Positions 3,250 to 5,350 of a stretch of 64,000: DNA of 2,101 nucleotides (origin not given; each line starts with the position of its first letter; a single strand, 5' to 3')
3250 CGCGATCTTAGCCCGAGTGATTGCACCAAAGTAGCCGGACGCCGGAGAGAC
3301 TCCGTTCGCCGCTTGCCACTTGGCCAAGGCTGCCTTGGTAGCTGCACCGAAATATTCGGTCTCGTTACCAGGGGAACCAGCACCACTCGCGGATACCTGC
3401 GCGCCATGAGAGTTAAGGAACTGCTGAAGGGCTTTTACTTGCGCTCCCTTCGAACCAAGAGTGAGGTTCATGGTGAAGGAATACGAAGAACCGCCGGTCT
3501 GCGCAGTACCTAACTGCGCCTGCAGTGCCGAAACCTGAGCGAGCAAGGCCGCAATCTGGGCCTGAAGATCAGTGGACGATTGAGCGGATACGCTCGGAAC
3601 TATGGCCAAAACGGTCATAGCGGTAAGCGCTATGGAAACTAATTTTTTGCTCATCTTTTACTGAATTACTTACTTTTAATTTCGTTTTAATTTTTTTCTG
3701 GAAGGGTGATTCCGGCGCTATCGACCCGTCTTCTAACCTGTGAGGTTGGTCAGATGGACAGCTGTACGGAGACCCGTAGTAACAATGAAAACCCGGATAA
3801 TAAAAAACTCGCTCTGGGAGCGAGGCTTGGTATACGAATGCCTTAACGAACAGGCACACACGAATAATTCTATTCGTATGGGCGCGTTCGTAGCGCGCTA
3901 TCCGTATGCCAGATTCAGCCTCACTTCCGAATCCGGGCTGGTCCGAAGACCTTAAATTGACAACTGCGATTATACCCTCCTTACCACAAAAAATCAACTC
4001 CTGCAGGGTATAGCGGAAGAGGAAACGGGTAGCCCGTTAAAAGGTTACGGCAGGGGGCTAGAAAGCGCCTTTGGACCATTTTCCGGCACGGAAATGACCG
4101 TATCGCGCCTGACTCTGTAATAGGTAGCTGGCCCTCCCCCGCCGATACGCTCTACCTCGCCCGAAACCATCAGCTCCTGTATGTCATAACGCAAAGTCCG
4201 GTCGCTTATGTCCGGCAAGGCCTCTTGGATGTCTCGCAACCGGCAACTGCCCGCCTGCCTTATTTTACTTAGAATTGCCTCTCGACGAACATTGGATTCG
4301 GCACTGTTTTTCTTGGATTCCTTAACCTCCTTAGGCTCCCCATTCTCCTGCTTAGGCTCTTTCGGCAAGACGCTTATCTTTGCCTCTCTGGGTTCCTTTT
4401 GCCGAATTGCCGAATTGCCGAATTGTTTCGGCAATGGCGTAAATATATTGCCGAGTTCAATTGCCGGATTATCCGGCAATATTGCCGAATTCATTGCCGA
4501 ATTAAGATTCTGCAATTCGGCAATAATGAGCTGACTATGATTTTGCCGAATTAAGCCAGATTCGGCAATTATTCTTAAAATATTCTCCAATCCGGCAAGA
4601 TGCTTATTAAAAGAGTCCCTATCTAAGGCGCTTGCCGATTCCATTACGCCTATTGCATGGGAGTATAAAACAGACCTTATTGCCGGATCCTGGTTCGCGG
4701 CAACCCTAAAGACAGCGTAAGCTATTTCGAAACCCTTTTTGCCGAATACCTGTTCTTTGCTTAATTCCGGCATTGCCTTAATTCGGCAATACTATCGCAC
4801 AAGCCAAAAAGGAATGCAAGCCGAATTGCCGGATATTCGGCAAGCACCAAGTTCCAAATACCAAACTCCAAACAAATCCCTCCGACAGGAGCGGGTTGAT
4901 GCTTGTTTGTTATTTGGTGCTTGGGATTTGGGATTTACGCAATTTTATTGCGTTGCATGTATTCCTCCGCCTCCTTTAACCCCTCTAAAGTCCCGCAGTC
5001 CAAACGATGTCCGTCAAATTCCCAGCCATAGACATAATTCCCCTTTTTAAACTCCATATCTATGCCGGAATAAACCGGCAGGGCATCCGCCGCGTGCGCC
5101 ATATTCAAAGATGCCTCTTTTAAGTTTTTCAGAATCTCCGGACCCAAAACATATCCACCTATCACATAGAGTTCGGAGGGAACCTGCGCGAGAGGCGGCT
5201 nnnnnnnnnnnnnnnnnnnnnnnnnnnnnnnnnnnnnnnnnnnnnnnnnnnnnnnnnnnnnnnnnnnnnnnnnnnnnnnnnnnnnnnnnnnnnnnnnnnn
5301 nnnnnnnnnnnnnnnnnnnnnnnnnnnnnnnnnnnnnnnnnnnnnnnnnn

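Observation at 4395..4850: Array of about 20 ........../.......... motifs spanning the 5' half and upstream region of a DeoR-type HTH gene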

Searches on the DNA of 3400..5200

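Call 45: search_rna_families(source=window, start=3400, end=5200, threshold=evalue, max_evalue=1)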
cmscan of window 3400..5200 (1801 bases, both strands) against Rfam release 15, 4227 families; matches with E-value up to 1: 3.
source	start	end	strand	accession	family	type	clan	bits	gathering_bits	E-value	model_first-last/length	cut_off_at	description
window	4399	4533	+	RF04112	MIR5512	Gene; miRNA;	-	24.6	139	0.096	1-132/132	no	MIR5512 microRNA precursor family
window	4406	4524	-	RF04134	MIR7504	Gene; miRNA;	-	21.7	83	0.96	1-124/124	no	MIR7504 microRNA precursor family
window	4408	4524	+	RF03716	mir-7131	Gene; miRNA;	-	21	74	0.41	1-84/84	no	mir-7131 microRNA precursor family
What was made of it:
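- No Rfam family reaches its threshold (call 45).
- Tried and rejected: RNA families: only sub-threshold microRNA-like matches caused by the inverted repeats (call 45).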
